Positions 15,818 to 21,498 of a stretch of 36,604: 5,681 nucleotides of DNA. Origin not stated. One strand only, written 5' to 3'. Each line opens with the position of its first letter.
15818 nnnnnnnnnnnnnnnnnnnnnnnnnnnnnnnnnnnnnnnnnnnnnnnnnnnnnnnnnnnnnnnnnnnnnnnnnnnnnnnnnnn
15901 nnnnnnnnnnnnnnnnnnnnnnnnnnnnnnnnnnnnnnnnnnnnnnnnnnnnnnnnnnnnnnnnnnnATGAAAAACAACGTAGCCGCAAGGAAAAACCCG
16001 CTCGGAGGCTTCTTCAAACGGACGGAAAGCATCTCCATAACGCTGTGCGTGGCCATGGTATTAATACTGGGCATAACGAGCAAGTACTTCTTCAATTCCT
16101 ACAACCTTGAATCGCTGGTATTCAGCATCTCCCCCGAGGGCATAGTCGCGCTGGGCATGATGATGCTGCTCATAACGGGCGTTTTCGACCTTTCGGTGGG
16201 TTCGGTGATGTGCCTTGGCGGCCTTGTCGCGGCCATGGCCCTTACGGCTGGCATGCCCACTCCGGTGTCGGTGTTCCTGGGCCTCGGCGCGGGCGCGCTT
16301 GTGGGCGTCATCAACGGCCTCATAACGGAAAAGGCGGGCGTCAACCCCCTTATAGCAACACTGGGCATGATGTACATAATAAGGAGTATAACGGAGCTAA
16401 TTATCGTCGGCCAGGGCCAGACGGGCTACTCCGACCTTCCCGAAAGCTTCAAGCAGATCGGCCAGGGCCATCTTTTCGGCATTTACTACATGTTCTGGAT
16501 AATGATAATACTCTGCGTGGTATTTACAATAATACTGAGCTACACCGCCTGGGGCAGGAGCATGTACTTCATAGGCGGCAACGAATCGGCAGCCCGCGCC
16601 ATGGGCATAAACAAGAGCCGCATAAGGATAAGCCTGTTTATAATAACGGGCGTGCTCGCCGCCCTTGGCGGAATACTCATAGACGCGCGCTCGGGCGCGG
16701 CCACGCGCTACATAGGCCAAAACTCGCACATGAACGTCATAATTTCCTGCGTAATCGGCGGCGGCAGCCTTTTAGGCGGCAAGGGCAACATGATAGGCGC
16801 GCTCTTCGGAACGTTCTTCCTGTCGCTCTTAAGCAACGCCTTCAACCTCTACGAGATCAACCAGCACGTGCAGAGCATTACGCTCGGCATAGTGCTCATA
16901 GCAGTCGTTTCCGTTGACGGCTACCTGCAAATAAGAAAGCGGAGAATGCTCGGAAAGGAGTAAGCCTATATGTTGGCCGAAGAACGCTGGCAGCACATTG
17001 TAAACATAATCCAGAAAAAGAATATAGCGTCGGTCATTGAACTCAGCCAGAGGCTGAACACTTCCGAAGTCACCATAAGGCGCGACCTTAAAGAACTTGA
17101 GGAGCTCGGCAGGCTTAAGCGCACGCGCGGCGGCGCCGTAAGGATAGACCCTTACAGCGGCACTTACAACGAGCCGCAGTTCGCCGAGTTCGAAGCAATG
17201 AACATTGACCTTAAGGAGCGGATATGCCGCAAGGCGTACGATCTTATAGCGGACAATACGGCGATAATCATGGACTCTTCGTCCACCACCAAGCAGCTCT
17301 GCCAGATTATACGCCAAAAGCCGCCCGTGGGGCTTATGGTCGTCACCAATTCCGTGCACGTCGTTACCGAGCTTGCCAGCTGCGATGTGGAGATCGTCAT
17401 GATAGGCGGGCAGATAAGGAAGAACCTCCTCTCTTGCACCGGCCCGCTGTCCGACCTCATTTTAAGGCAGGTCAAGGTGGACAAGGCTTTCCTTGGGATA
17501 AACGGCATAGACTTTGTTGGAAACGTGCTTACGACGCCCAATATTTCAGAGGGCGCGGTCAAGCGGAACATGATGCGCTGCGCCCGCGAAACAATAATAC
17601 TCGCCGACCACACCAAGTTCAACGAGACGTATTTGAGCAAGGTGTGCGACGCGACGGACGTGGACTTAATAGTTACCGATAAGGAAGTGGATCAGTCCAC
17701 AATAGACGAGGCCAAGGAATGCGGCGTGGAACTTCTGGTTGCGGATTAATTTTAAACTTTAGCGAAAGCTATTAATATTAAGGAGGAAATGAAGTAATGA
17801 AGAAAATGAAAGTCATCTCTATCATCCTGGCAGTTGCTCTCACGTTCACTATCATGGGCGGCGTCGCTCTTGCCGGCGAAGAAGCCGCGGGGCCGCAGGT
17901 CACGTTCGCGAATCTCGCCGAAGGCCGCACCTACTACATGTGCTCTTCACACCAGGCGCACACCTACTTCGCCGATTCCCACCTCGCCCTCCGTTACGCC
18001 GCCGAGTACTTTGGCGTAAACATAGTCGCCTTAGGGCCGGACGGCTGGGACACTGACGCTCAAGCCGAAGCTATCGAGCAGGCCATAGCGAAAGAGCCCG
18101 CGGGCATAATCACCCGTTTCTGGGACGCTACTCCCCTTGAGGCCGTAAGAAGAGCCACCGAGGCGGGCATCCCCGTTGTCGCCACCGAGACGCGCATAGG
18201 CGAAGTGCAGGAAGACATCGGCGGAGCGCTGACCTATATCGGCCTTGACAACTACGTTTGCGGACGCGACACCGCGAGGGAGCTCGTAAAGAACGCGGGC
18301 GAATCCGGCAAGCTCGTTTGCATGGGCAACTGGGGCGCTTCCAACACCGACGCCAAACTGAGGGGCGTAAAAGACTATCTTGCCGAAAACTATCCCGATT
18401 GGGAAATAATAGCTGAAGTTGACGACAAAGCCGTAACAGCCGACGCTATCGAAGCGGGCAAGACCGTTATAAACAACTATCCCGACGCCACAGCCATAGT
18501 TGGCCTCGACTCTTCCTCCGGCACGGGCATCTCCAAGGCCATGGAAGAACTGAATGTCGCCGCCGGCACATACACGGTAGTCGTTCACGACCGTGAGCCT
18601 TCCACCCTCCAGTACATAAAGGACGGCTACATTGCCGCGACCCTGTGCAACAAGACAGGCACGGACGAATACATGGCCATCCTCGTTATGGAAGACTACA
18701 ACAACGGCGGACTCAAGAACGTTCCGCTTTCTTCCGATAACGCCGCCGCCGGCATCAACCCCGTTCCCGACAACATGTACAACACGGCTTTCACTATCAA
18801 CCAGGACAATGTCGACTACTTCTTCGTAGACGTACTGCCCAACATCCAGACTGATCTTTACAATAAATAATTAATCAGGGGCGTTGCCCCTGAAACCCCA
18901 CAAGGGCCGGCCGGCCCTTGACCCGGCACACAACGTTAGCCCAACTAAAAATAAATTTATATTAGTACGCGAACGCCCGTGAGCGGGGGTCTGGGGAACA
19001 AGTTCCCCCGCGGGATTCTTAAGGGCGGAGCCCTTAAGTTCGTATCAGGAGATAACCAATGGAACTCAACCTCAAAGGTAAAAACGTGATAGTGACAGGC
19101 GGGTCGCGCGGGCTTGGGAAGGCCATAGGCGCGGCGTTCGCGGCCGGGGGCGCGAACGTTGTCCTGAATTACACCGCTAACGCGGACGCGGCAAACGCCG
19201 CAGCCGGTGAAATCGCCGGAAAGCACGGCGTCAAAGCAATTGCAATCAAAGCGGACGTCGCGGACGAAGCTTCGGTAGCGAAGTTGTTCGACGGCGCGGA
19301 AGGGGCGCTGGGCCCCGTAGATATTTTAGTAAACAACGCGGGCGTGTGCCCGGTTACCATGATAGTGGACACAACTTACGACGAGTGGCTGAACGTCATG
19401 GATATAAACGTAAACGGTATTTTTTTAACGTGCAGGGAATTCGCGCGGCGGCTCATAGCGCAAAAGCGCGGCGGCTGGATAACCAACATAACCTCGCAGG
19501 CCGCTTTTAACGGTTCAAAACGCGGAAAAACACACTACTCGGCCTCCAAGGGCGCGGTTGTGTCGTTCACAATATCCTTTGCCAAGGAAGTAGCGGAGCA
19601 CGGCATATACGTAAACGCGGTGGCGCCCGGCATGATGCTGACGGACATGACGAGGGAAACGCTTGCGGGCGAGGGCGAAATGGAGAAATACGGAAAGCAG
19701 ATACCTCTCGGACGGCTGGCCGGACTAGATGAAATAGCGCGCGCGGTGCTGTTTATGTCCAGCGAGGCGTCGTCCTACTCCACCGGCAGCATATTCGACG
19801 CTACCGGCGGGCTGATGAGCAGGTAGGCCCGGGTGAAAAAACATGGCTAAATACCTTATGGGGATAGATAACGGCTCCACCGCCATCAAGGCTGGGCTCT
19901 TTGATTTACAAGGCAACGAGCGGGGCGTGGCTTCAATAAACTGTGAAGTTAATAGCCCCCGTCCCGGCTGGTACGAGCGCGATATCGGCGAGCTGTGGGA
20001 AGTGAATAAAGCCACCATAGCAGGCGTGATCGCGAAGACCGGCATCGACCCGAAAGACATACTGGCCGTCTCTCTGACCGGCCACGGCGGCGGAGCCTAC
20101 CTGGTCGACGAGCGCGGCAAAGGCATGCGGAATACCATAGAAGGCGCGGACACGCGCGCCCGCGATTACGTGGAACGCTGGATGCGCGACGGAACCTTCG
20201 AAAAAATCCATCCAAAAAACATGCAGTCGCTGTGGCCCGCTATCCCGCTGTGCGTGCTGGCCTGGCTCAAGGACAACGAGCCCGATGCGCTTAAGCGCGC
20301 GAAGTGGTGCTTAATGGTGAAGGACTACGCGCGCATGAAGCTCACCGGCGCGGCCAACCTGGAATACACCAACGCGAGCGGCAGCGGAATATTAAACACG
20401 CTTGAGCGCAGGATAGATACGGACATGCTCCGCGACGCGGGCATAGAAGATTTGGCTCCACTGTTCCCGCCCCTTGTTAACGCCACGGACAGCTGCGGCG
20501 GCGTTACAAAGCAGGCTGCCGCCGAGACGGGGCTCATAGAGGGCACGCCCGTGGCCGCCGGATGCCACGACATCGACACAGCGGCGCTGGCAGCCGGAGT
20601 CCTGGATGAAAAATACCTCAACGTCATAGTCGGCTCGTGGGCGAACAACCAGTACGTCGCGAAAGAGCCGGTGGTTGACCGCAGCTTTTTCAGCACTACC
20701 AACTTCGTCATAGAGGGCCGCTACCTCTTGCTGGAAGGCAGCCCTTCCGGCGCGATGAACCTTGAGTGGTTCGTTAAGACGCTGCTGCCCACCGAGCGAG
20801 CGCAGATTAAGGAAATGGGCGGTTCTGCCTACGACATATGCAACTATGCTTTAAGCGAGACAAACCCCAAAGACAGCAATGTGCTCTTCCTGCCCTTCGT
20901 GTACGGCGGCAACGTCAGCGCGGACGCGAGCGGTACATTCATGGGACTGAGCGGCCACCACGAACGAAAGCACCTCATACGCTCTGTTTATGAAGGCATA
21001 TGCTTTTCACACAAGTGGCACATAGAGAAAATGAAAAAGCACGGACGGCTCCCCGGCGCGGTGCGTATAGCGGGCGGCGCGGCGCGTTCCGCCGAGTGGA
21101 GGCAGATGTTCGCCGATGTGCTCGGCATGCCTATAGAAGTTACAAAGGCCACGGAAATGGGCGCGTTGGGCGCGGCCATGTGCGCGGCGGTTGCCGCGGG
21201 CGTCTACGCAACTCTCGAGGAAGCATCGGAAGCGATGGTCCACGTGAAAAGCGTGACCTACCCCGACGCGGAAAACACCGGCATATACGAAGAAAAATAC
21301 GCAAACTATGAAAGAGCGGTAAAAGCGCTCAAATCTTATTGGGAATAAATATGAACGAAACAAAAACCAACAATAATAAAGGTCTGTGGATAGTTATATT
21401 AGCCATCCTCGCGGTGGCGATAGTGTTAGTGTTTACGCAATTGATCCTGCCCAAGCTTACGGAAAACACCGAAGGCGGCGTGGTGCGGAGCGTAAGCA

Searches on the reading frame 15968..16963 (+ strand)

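Call 11: search_protein_families(library=pfam, proteins=[window:15968-16963:+], max_evalue=0.001)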
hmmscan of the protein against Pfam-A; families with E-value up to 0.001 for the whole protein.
window:15968-16963:+ (331 aa): 1 family
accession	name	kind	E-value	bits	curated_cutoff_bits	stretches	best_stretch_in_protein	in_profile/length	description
PF02653.21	BPD_transp_2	-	1.5e-44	152.6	26.8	1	47-314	2-269/269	Branched-chain amino acid transport system / permease component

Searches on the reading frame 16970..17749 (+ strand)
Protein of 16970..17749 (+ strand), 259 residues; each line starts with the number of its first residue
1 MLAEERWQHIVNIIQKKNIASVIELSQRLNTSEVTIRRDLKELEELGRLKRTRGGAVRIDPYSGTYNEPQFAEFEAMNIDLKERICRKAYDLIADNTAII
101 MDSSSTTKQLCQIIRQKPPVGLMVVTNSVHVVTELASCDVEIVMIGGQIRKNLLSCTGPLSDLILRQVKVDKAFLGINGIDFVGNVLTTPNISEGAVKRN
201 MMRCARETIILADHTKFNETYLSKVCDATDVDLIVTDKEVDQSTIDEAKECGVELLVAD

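Call 11: search_protein_families(library=pfam, proteins=[window:16970-17749:+], max_evalue=0.001)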
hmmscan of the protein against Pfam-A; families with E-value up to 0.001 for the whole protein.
window:16970-17749:+ (259 aa): 5 families
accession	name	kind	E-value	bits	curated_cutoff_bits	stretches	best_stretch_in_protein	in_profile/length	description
PF00455.28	DeoRC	-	1.7e-43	148.8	31.8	1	78-238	2-160/160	DeoR C terminal sensor domain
PF08220.18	HTH_DeoR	-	1.7e-16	60.1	21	1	6-60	1-55/57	DeoR-like helix-turn-helix domain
PF08279.18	HTH_11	-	2e-07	31.2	25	1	6-54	1-51/55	HTH domain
PF25212.1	HVO_A0114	-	0.00015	21.9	27.6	1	2-57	20-74/84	HVO_A0114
PF08280.17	HTH_Mga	-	0.00079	19.8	23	0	10-46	10-46/59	M protein trans-acting positive regulator (MGA) HTH domain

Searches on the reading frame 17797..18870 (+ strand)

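Call 11: search_protein_families(library=pfam, proteins=[window:17797-18870:+], max_evalue=0.001)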
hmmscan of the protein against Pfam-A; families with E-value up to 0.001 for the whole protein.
window:17797-18870:+ (357 aa): 3 families
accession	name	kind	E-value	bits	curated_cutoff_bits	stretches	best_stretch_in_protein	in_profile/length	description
PF13407.12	Peripla_BP_4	-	1.6e-38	133.1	35.1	1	49-303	4-255/258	Periplasmic binding protein domain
PF00532.27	Peripla_BP_1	-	4.4e-09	36.7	22.2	1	54-253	12-205/281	Periplasmic binding proteins and sugar binding domain of LacI family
PF13458.12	Peripla_BP_6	-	4.2e-06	27.1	31.7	1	56-276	16-237/343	Periplasmic binding protein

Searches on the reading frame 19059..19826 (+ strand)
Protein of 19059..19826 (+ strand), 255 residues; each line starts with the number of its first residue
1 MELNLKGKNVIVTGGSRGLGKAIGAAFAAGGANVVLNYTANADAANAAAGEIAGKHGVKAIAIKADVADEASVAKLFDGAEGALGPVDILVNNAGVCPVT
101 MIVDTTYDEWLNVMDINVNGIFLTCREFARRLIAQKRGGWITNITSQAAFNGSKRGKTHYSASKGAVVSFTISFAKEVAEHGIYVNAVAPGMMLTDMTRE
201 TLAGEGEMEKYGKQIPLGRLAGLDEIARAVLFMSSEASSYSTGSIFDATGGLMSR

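Call 11: search_protein_families(library=pfam, proteins=[window:19059-19826:+], max_evalue=0.001)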
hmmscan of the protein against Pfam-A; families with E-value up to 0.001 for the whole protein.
window:19059-19826:+ (255 aa): 3 families
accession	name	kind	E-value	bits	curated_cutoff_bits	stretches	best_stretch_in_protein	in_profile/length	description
PF13561.12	adh_short_C2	-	2.5e-53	181.5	27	1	17-252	6-235/236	Enoyl-(Acyl carrier protein) reductase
PF00106.31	adh_short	-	8.4e-53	179.2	26.6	1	8-202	1-191/195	short chain dehydrogenase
PF08659.16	KR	-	3.4e-12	47.1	22.6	1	10-183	3-168/180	KR domain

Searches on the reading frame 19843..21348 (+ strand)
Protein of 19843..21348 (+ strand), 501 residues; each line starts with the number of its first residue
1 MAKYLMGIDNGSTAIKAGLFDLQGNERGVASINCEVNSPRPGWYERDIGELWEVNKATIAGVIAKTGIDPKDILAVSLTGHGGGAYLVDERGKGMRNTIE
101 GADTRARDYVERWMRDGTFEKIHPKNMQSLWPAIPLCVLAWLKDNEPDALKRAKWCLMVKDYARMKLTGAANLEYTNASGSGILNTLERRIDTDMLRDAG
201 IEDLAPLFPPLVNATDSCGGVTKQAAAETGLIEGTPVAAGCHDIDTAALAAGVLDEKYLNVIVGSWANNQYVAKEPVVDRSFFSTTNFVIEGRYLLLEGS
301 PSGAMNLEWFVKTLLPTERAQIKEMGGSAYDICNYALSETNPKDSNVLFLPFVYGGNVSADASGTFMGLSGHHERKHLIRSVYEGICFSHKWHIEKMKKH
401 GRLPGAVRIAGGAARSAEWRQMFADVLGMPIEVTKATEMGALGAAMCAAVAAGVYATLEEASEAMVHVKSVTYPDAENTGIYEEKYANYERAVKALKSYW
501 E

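Call 11: search_protein_families(library=pfam, proteins=[window:19843-21348:+], max_evalue=0.001)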
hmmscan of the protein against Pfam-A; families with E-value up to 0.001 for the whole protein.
window:19843-21348:+ (501 aa): 3 families
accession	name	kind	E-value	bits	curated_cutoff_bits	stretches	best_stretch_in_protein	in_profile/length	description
PF00370.27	FGGY_N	-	6.6e-55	186.8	28.8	1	4-249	1-244/245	FGGY family of carbohydrate kinases, N-terminal domain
PF02782.22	FGGY_C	-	8.2e-33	114.3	27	1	259-452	1-198/198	FGGY family of carbohydrate kinases, C-terminal domain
PF01869.26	BcrAD_BadFG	-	0.00015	21.9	31.5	0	7-91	2-80/271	BadF/BadG/BcrA/BcrD ATPase family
